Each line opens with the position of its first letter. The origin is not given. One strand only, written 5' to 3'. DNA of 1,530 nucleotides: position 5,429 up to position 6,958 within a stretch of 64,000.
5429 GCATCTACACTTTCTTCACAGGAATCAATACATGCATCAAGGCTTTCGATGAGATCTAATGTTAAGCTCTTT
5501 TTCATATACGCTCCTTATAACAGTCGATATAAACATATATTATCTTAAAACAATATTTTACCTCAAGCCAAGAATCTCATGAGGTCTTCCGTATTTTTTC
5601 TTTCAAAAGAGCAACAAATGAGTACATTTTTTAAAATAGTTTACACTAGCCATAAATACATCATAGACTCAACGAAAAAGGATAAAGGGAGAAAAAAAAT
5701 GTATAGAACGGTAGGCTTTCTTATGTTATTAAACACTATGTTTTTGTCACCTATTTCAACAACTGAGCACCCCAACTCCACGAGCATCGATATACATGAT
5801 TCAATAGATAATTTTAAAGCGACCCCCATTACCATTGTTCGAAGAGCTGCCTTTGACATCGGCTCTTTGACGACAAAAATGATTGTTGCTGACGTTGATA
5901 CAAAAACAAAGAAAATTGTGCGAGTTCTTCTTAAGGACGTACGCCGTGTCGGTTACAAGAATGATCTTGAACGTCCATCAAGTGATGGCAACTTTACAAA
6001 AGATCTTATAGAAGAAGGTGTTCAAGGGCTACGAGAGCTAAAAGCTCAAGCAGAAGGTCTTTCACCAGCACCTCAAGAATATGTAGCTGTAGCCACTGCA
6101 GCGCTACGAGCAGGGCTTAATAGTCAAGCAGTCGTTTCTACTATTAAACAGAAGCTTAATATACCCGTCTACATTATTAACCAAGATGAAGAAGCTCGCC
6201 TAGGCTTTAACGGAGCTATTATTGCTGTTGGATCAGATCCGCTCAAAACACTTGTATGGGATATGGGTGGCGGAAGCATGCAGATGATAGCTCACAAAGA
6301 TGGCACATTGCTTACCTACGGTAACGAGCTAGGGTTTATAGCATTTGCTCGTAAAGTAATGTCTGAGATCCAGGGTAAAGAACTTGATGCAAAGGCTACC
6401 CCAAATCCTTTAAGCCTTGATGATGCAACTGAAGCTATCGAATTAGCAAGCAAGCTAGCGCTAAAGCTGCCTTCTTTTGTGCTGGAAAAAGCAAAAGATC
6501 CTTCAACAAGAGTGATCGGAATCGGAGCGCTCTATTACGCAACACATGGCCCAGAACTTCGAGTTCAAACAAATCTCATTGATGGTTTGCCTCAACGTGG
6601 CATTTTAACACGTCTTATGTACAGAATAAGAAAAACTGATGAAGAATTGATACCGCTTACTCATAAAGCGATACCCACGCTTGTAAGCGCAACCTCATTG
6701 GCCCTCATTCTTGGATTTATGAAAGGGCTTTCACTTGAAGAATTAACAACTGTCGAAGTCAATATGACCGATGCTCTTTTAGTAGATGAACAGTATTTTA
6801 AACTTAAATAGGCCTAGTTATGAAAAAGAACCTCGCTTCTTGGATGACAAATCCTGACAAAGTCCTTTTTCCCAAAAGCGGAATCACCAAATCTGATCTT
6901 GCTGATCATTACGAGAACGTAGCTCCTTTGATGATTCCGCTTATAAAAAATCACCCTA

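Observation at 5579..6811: ASKHA nucleoside phosphatase with hydrophobic leader and a GGGSxQ motif: possible secreted NTPDase (ecto-apyrase-like) rather than cytoplasmic Ppx/GppA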

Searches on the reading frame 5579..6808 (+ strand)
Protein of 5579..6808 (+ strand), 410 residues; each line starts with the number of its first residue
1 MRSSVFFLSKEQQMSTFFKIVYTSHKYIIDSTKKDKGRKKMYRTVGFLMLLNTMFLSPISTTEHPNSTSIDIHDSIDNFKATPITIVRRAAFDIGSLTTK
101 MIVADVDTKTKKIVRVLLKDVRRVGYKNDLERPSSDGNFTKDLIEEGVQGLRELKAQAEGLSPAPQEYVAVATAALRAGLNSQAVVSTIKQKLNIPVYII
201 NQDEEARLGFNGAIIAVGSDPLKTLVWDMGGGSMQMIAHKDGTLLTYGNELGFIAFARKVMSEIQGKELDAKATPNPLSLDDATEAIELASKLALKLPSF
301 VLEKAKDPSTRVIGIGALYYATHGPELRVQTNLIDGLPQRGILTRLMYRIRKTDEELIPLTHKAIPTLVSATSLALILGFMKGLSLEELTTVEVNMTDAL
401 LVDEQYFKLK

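Call 3: search_protein_families(library=pfam, proteins=[window:5579-6808:+], max_evalue=10)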
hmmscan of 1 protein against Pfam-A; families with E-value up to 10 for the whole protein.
window:5579-6808:+ (410 aa): 1 family
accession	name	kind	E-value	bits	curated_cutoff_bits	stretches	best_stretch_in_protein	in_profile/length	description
PF02541.22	Ppx-GppA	-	3.2e-20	73.2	27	1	133-261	26-152/285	Ppx/GppA phosphatase family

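Call 4: search_protein_families(library=ncbifam, proteins=[window:5579-6808:+], max_evalue=10)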
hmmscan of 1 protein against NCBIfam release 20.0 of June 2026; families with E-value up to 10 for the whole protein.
window:5579-6808:+ (410 aa): 3 families
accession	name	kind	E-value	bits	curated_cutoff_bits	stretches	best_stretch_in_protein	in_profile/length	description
TIGR03706.1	exo_poly_only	exception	1.6e-22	80.2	307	1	90-259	3-163/300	exopolyphosphatase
NF008108.0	PRK10854.1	equivalog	1.1e-12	47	864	1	89-262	13-178/513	exopolyphosphatase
NF008260.0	PRK11031.1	equivalog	6.8e-12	45.1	624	1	90-241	9-151/496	guanosine-5'-triphosphate,3'-diphosphate diphosphatase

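Call 6: find_homologous_proteins(query=window:5699-6808:+)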
Query window:5699-6808:+ (370 aa): 198 proteins with E <= 0.001 among 8000 candidates; the best 120 are listed.
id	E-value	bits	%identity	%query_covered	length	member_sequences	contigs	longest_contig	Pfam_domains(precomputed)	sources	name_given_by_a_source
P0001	5.5e-235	797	100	100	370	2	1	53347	PF02541.23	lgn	-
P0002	2.8e-153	528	71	100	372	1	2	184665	PF02541.23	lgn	-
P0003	3.5e-114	400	58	99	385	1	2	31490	PF02541.23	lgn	-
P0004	8.6e-105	369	55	89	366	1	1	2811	PF02541.23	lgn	-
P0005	7.3e-100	353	54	88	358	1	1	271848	PF02541.23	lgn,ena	-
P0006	4.9e-99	350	53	88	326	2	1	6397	PF02541.23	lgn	-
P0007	4.5e-96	340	52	89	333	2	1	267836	PF02541.23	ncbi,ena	-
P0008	1.8e-89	319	49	87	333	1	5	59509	PF02541.23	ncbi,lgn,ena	-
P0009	3.7e-86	308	48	87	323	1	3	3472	PF02541.23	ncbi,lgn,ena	-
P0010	9.7e-77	277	45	87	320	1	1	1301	PF02541.23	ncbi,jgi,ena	jgi:exopolyphosphatase/guanosine-5'-triphosphate,3'-diphosphate pyrophosphatase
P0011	6.6e-58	215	47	63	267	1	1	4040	PF02541.23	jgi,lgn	-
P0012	3.8e-47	180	38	86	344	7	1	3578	PF02541.23,PF08841.17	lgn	-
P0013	1.4e-46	178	38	87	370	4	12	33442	PF02541.23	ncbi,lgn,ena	-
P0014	2.2e-46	177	36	87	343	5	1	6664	PF02541.23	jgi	-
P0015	2.7e-46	177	37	87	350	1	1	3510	PF02541.23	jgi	jgi:exopolyphosphatase/guanosine-5'-triphosphate,3'-diphosphate pyrophosphatase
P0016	4.8e-46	176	37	86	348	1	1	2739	PF02541.23,PF08841.17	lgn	-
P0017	7.0e-46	175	38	86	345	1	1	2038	PF02541.23,PF08841.17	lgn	-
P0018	7.7e-46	175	36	86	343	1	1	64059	PF02541.23,PF08841.17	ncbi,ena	-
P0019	1.2e-45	175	35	86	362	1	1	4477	PF02541.23,PF08841.17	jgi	jgi:exopolyphosphatase/guanosine-5'-triphosphate,3'-diphosphate pyrophosphatase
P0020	2.1e-45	174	37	87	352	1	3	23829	PF02541.23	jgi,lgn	jgi:exopolyphosphatase/guanosine-5'-triphosphate,3'-diphosphate pyrophosphatase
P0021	2.1e-45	174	37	87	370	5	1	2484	PF02541.23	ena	-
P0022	5.9e-45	172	36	86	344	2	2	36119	PF02541.23,PF08841.17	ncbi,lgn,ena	-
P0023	6.1e-45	172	36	86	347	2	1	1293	PF02541.23,PF08841.17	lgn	-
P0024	1.1e-44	171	37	87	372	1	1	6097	PF02541.23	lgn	-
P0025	1.3e-44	171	36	86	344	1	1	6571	PF02541.23,PF08841.17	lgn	-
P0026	5.2e-44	169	36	89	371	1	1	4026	PF02541.23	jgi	-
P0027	7.0e-44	169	35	86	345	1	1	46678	PF02541.23,PF08841.17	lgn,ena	-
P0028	8.8e-44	168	37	87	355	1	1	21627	PF02541.23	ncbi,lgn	-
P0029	1.3e-43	168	36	86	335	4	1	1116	PF02541.23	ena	-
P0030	1.3e-43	168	34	86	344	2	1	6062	PF02541.23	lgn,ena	-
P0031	1.4e-43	168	36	94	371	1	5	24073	PF02541.23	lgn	-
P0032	1.5e-43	168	35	86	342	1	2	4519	PF02541.23,PF08841.17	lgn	-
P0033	1.8e-43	167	34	86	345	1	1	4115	PF02541.23,PF08841.17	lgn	-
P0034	2.1e-43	167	34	89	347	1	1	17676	PF02541.23,PF08841.17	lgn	-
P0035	2.2e-43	167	34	86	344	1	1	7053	PF02541.23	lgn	-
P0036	3.6e-43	166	37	86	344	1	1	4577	PF02541.23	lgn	-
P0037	4.4e-43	166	36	86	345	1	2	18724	PF02541.23,PF08841.17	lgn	-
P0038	6.6e-43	166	35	86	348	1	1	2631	PF02541.23,PF08841.17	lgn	-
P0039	8.0e-43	165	35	86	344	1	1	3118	PF02541.23,PF08841.17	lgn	-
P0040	8.4e-43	165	34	86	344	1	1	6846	PF02541.23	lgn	-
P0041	9.1e-43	165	34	86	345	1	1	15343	PF02541.23,PF08841.17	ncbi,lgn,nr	ncbi:MAG: diol dehydratase reactivase ATPase-like domain-containing protein [Parachlamydiaceae bacte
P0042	1.0e-42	165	34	86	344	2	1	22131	PF02541.23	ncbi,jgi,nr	ncbi:MAG: hypothetical protein LW832_02955 [Parachlamydia sp.]|nr:hypothetical protein [Parachlamydi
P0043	1.2e-42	165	33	88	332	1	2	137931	PF02541.23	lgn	-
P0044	1.5e-42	164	36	85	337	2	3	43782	PF02541.23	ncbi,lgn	-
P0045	1.6e-42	164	34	86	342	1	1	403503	PF02541.23,PF08841.17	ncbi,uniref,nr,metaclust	ncbi:Ppx/GppA phosphatase family protein [Candidatus Protochlamydia phocaeensis]|uniref:Ppx/GppA pho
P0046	1.8e-42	164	34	99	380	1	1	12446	PF02541.23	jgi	jgi:exopolyphosphatase/guanosine-5'-triphosphate,3'-diphosphate pyrophosphatase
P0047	1.9e-42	164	34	86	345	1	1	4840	PF02541.23,PF08841.17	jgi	jgi:exopolyphosphatase / guanosine-5'-triphosphate,3'-diphosphate pyrophosphatase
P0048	2.0e-42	164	34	86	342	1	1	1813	PF02541.23,PF08841.17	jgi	jgi:exopolyphosphatase/guanosine-5'-triphosphate,3'-diphosphate pyrophosphatase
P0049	3.2e-42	163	32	91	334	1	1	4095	PF02541.23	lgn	-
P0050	4.1e-42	163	33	86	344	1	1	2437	PF02541.23,PF08841.17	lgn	-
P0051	5.8e-42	163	33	86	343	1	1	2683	PF02541.23,PF08841.17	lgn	-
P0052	6.2e-42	162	36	86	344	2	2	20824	PF02541.23,PF08841.17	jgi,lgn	jgi:exopolyphosphatase/guanosine-5'-triphosphate,3'-diphosphate pyrophosphatase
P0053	6.2e-42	162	34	86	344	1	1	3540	PF02541.23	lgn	-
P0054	7.0e-42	162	36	86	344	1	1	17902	PF02541.23,PF08841.17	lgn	-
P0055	1.2e-41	161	34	86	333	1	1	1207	PF02541.23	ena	-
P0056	1.3e-41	161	35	86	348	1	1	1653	PF02541.23,PF08841.17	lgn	-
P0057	1.3e-41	161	35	86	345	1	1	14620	PF02541.23,PF08841.17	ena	-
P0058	1.7e-41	161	31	86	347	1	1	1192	PF02541.23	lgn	-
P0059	1.9e-41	161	34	86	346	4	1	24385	PF02541.23,PF08841.17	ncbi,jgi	jgi:exopolyphosphatase/guanosine-5'-triphosphate,3'-diphosphate pyrophosphatase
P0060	2.0e-41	161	35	86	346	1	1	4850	PF02541.23,PF08841.17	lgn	-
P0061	2.9e-41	160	35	86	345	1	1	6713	PF02541.23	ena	-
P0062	2.9e-41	160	34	86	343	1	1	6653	PF02541.23,PF08841.17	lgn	-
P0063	3.2e-41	160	36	88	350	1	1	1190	PF02541.23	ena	-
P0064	3.3e-41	160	33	86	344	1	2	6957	PF02541.23,PF08841.17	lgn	-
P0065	4.4e-41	160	35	88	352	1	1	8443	PF02541.23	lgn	-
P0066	5.5e-41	159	35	86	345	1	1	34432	PF02541.23,PF08841.17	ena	-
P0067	8.2e-41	159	34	86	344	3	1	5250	PF02541.23,PF08841.17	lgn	-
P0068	8.3e-41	159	33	88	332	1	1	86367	PF02541.23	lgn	-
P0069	9.6e-41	158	33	86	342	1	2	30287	PF02541.23,PF08841.17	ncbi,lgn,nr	ncbi:MAG: hypothetical protein H0V82_00410 [Candidatus Protochlamydia sp.]|nr:hypothetical protein [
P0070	1.1e-40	158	35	86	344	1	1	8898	PF02541.23,PF08841.17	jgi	jgi:exopolyphosphatase/guanosine-5'-triphosphate,3'-diphosphate pyrophosphatase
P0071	1.2e-40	158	32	86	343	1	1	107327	PF02541.23,PF08841.17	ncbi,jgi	-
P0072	1.5e-40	158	37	85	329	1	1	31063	PF02541.23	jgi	-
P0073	1.5e-40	158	33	86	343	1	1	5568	PF02541.23,PF08841.17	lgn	-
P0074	2.1e-40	157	34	86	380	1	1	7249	PF02541.23,PF08841.17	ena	-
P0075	2.7e-40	157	35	86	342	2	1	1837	PF02541.23,PF08841.17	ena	-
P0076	2.9e-40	157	33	88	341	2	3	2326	PF02541.23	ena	-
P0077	3.7e-40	157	32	86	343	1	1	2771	PF02541.23,PF08841.17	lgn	-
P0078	3.7e-40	157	33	86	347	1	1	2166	PF02541.23,PF08841.17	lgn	-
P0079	5.0e-40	156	32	86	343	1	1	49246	PF02541.23,PF08841.17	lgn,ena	-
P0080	6.1e-40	156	33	86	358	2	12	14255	PF02541.23,PF08841.17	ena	-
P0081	7.1e-40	156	34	86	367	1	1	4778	PF02541.23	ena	-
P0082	8.2e-40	155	33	86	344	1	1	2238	PF02541.23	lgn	-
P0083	8.4e-40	155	35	86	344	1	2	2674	PF02541.23,PF08841.17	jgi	jgi:exopolyphosphatase/guanosine-5'-triphosphate,3'-diphosphate pyrophosphatase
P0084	8.5e-40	155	34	86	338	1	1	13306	PF02541.23,PF08841.17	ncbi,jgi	-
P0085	8.6e-40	155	35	98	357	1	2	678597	PF02541.23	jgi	jgi:exopolyphosphatase / guanosine-5'-triphosphate,3'-diphosphate pyrophosphatase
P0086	1.0e-39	155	35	86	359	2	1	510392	PF02541.23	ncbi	ncbi:MAG: hypothetical protein R3B72_15245 [Polyangiaceae bacterium]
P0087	1.0e-39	155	34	86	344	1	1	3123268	PF02541.23,PF08841.17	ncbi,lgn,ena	-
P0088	1.4e-39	155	34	86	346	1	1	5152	PF02541.23,PF08841.17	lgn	-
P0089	1.8e-39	154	34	86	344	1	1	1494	PF02541.23,PF08841.17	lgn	-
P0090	1.9e-39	154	34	87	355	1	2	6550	PF02541.23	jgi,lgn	jgi:exopolyphosphatase/guanosine-5'-triphosphate,3'-diphosphate pyrophosphatase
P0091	2.6e-39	154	32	86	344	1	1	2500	PF02541.23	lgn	-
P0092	3.1e-39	154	34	86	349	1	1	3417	PF02541.23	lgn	-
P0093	7.1e-39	152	34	86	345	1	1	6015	PF02541.23,PF08841.17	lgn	-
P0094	8.9e-39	152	34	86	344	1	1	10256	PF02541.23,PF08841.17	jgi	jgi:exopolyphosphatase / guanosine-5'-triphosphate,3'-diphosphate pyrophosphatase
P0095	1.1e-38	152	34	86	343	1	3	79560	PF02541.23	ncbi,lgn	ncbi:MAG: Ppx/GppA phosphatase family protein [Parachlamydiaceae bacterium]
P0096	1.6e-38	151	32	86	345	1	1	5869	PF02541.23,PF08841.17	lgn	-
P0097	1.7e-38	151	33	85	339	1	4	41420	PF02541.23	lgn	-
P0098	2.3e-38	151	33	88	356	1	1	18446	PF02541.23,PF08841.17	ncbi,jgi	jgi:exopolyphosphatase/guanosine-5'-triphosphate,3'-diphosphate pyrophosphatase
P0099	2.4e-38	151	35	75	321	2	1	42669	PF02541.23,PF08841.17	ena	-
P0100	3.0e-38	150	33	90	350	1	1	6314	PF02541.23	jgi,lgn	-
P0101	4.2e-38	150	33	86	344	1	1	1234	PF02541.23,PF08841.17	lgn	-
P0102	4.8e-38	150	34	86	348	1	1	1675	PF02541.23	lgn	-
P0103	4.8e-38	150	34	86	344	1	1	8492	PF02541.23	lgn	-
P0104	5.7e-38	149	34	86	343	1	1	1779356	PF02541.23,PF08841.17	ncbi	-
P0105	6.2e-38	149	33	86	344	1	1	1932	PF02541.23,PF08841.17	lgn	-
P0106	6.5e-38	149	33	85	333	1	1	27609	PF02541.23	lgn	-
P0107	1.2e-37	148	32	98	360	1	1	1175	PF02541.23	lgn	-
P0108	1.4e-37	148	33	85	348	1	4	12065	PF02541.23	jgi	jgi:exopolyphosphatase / guanosine-5'-triphosphate,3'-diphosphate pyrophosphatase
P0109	1.7e-37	148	30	98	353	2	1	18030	PF02541.23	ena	-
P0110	4.0e-37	147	33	86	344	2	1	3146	PF02541.23,PF08841.17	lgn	-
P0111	6.4e-37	146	32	87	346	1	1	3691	PF02541.23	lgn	-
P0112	7.4e-37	146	33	86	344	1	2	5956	PF02541.23,PF08841.17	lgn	-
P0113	7.7e-37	146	33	88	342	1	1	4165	PF02541.23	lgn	-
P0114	1.1e-36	145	34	87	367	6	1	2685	PF02541.23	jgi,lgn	jgi:exopolyphosphatase/guanosine-5'-triphosphate,3'-diphosphate pyrophosphatase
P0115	1.3e-36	145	33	86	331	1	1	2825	PF02541.23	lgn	-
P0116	1.4e-36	145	33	86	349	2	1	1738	PF02541.23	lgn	-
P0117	1.5e-36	145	36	85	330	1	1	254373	PF02541.23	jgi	jgi:exopolyphosphatase/guanosine-5'-triphosphate,3'-diphosphate pyrophosphatase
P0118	4.4e-36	143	32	85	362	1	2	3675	PF02541.23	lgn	-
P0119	1.7e-35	141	33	86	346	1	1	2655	PF02541.23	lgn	-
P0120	3.1e-35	140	33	87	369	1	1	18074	PF02541.23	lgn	-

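Call 7: search_solved_structures(query=window:5699-6808:+, max_evalue=10, show_alignments=2)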
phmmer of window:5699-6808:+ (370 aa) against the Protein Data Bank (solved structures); distinct sequences matched with E-value up to 10: 19.
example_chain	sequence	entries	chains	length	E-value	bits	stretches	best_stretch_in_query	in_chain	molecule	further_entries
7epq_A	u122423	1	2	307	2.4e-09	40.4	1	48-202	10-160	Putative exopolyphosphatase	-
3mdq_A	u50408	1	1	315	9.8e-09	38.4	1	97-205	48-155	Exopolyphosphatase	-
6pbz_A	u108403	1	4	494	2.1e-08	37.3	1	50-214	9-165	Guanosine-5'-triphosphate,3'-diphosphate pyrophosphatase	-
1t6d_A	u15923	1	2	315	3e-08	36.8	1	45-200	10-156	exopolyphosphatase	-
1t6c_A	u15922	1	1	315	6.8e-08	35.6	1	45-200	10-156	exopolyphosphatase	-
2j4r_A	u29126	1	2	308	1.4e-07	34.5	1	44-200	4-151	EXOPOLYPHOSPHATASE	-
2flo_A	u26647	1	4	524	2.1e-07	34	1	50-218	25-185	Exopolyphosphatase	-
1u6z_A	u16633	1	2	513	2.2e-07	33.9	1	50-218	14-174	Exopolyphosphatase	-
6g6m_A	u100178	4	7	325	1.5e-06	31.2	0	162-193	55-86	Tako8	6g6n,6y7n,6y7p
8jgw_A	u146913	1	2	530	3.4e-06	30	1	50-218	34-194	Exopolyphosphatase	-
3cer_A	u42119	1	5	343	7.5e-05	25.6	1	50-204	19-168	Possible exopolyphosphatase-like protein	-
8jgx_A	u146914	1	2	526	8.1e-05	25.5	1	50-222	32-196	Exopolyphosphatase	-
8jgu_A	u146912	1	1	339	0.0079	19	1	48-200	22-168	Exopolyphosphatase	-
8jgo_A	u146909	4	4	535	0.016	18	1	48-199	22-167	Exopolyphosphatase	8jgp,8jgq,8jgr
8gty_A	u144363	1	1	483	0.043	16.6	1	53-203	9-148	Ppx/GppA phosphatase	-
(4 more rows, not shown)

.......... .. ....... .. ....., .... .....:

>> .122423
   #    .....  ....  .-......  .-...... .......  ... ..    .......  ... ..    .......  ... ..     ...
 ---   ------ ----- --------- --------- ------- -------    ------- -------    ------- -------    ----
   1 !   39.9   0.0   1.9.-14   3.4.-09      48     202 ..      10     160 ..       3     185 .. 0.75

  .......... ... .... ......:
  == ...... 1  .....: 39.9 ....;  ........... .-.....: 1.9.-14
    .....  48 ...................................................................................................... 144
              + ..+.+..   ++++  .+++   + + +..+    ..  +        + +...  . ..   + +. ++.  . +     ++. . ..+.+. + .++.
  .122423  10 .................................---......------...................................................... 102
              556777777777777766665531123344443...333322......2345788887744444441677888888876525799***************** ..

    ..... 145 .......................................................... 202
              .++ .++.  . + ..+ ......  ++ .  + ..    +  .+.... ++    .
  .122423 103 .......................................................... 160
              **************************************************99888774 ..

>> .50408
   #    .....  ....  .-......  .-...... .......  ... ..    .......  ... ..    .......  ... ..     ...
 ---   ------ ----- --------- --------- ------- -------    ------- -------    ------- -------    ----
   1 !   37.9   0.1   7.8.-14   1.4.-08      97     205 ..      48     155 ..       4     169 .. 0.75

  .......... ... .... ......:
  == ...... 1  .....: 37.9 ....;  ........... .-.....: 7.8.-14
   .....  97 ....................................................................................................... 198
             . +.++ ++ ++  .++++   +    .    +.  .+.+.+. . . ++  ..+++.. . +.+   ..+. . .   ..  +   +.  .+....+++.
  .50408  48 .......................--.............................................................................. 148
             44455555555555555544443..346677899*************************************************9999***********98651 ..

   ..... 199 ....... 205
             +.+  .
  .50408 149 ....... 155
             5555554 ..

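Call 9: find_related_loci(query=window:5699-6808:+, collection=genome_contigs, flank=6000)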
Query window:5699-6808:+ (370 aa) in genome_contigs; peptide patterns used: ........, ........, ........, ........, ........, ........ (x = any residue, [..] = any of these).
67 stretches matched a pattern, but none encodes a relative of the query by tblastn (E <= 1e-3).
